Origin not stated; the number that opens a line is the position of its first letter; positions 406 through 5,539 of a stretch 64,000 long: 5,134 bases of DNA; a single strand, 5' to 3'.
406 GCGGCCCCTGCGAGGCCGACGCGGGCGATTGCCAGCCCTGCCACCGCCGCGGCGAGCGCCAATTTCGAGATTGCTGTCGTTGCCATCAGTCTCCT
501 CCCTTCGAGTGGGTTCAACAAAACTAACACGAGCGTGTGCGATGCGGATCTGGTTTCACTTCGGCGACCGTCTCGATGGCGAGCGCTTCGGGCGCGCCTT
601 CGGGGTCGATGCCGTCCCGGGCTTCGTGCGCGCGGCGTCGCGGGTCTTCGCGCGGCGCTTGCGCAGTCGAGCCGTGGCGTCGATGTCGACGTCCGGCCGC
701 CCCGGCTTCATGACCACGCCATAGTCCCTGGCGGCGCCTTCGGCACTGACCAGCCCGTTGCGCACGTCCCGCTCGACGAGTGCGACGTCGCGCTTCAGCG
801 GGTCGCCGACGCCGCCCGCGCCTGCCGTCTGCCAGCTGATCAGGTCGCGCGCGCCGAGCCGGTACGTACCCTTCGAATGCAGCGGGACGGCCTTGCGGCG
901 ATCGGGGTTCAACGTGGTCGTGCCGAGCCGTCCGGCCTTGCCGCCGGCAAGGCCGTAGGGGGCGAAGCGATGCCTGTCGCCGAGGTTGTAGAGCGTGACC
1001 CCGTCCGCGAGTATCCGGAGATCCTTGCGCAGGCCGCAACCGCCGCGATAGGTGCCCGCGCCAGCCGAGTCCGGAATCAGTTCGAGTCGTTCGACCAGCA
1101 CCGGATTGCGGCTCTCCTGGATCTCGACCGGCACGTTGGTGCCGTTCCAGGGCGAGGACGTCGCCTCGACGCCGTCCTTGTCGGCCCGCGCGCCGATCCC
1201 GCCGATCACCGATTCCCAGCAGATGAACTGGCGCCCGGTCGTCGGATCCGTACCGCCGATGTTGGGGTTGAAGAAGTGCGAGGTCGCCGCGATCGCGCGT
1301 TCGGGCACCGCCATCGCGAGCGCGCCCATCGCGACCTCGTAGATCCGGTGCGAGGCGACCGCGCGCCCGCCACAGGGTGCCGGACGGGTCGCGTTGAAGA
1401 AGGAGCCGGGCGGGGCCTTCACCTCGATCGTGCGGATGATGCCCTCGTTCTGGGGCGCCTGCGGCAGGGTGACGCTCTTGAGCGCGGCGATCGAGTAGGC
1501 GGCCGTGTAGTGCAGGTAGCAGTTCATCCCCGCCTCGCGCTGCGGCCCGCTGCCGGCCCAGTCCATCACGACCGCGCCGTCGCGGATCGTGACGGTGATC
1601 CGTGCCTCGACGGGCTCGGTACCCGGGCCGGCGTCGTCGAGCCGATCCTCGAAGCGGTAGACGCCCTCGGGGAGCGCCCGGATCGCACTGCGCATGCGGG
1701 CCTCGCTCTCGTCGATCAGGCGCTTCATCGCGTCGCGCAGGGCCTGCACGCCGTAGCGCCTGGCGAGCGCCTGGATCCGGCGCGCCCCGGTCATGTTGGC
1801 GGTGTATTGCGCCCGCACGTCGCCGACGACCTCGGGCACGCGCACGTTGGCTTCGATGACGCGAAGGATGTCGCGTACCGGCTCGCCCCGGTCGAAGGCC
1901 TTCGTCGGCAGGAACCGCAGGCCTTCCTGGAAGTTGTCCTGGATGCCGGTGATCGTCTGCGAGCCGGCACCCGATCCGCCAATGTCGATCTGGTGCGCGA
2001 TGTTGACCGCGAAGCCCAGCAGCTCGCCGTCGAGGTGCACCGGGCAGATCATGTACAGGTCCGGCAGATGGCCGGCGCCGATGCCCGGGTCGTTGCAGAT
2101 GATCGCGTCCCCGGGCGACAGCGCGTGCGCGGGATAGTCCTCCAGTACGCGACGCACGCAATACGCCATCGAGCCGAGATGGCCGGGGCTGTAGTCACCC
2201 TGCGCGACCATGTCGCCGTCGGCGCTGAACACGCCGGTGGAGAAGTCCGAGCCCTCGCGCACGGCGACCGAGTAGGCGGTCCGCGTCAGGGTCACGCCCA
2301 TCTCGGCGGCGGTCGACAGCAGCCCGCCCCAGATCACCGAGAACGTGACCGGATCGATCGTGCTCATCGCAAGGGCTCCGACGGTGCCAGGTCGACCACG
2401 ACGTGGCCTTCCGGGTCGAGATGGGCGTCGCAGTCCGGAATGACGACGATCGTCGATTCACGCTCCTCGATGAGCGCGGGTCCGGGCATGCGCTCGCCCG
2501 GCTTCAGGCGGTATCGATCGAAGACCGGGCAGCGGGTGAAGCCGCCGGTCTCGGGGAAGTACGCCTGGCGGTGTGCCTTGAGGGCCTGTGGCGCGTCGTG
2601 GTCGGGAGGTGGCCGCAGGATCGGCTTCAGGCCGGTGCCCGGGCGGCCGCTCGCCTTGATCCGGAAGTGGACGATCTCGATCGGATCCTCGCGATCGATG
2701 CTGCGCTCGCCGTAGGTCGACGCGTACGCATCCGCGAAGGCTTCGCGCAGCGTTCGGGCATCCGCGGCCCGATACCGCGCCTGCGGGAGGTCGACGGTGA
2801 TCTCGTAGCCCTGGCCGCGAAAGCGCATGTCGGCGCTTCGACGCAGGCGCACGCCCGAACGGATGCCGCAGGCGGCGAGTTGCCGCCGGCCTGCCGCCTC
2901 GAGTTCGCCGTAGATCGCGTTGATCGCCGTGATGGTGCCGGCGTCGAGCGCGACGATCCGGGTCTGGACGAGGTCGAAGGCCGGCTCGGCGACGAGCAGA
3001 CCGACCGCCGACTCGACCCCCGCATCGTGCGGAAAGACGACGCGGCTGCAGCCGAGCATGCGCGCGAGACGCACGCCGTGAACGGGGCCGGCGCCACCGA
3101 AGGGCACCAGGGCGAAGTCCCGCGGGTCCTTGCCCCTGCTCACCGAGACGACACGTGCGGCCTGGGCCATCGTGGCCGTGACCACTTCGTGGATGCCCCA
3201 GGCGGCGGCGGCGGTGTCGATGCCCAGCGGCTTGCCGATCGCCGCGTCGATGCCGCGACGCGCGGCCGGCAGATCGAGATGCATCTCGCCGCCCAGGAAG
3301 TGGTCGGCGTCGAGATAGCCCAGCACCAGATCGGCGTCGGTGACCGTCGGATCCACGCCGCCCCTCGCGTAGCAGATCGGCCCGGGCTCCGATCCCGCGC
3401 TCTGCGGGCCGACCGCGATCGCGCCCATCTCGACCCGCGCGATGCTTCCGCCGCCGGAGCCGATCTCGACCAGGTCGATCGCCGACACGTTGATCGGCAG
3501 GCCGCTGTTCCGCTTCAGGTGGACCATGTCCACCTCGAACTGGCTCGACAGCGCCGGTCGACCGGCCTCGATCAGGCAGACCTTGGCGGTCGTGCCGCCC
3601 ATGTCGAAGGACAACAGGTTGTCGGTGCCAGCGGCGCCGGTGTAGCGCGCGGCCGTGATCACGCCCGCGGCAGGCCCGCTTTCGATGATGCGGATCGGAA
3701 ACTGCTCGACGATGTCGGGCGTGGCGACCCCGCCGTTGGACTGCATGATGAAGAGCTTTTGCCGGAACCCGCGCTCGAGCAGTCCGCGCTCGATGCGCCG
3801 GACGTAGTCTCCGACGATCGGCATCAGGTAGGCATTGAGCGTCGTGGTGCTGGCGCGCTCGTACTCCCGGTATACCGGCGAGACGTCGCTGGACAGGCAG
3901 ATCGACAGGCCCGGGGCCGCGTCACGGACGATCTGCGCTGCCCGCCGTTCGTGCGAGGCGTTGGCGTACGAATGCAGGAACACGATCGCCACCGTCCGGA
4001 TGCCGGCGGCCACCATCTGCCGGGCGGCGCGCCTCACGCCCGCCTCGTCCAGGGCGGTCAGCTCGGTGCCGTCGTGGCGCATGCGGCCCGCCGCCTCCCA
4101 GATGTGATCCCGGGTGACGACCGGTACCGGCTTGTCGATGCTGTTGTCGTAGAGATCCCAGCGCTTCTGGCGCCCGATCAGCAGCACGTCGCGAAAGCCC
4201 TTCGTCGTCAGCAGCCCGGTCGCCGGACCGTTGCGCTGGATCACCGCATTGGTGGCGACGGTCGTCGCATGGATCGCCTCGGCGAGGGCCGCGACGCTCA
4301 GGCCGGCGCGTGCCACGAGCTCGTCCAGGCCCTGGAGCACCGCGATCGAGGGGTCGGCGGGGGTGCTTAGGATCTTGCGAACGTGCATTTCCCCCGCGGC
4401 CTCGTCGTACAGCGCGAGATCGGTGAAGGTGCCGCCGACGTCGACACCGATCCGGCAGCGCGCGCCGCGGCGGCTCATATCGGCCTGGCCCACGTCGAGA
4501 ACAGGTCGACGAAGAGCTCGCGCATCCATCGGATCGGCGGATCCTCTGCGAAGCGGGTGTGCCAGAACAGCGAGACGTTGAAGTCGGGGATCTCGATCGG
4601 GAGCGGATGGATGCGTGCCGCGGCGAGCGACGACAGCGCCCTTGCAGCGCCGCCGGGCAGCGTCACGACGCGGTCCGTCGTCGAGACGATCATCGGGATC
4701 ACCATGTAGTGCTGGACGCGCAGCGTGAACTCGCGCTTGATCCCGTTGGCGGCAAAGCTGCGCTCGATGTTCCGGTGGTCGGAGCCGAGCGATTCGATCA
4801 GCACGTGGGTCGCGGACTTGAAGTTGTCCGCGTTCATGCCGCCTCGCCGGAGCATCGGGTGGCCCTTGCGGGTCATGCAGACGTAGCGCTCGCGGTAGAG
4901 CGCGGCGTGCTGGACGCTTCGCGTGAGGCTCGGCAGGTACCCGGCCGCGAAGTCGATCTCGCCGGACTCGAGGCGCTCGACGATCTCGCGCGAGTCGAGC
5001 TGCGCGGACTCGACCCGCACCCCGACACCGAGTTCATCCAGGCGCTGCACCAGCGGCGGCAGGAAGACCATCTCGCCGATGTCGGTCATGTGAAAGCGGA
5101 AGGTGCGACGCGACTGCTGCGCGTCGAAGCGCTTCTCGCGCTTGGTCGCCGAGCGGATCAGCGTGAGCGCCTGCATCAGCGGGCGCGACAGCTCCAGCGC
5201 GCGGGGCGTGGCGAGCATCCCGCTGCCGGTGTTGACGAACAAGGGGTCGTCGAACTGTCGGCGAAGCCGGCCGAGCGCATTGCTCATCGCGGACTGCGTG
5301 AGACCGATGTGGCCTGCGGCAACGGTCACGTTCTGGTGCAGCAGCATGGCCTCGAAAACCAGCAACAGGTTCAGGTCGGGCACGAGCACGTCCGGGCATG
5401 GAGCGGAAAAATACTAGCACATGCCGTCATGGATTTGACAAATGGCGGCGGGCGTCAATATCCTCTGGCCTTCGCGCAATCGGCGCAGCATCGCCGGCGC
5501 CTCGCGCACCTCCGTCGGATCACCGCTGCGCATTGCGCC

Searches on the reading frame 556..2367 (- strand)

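Call 59: search_protein_families(library=pfam, proteins=[window:556-2367:-], max_evalue=0.00001)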
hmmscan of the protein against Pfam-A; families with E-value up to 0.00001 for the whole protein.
window:556-2367:- (603 aa): 1 family
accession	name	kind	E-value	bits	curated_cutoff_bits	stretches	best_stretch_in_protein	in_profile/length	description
PF02538.19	Hydantoinase_B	-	8.8e-158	526.4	26.8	1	5-523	1-519/519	Hydantoinase B/oxoprolinase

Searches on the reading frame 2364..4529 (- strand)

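Call 59: search_protein_families(library=pfam, proteins=[window:2364-4529:-], max_evalue=0.00001)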
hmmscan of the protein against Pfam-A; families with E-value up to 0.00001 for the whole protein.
window:2364-4529:- (721 aa): 3 families
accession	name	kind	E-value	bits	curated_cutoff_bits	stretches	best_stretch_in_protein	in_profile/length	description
PF01968.24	Hydantoinase_A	-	1.3e-88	297.5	22.9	1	225-517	1-288/291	Hydantoinase/oxoprolinase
PF05378.19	Hydant_A_N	-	3.2e-50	170.7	25.2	1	26-203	1-174/176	Hydantoinase/oxoprolinase N-terminal region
PF19278.4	Hydant_A_C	-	6e-14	52.3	21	1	533-705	11-183/193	Hydantoinase/oxoprolinase C-terminal domain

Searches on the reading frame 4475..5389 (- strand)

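Call 59: search_protein_families(library=pfam, proteins=[window:4475-5389:-], max_evalue=0.00001)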
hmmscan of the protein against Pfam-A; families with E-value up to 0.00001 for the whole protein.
window:4475-5389:- (304 aa): 2 families
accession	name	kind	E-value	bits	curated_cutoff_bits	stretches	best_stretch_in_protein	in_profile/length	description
PF03466.25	LysR_substrate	-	5.1e-27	95.1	28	1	91-295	2-206/209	LysR substrate binding domain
PF00126.33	HTH_1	-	3.1e-12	46.7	26.6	1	6-64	1-59/60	Bacterial regulatory helix-turn-helix protein, lysR family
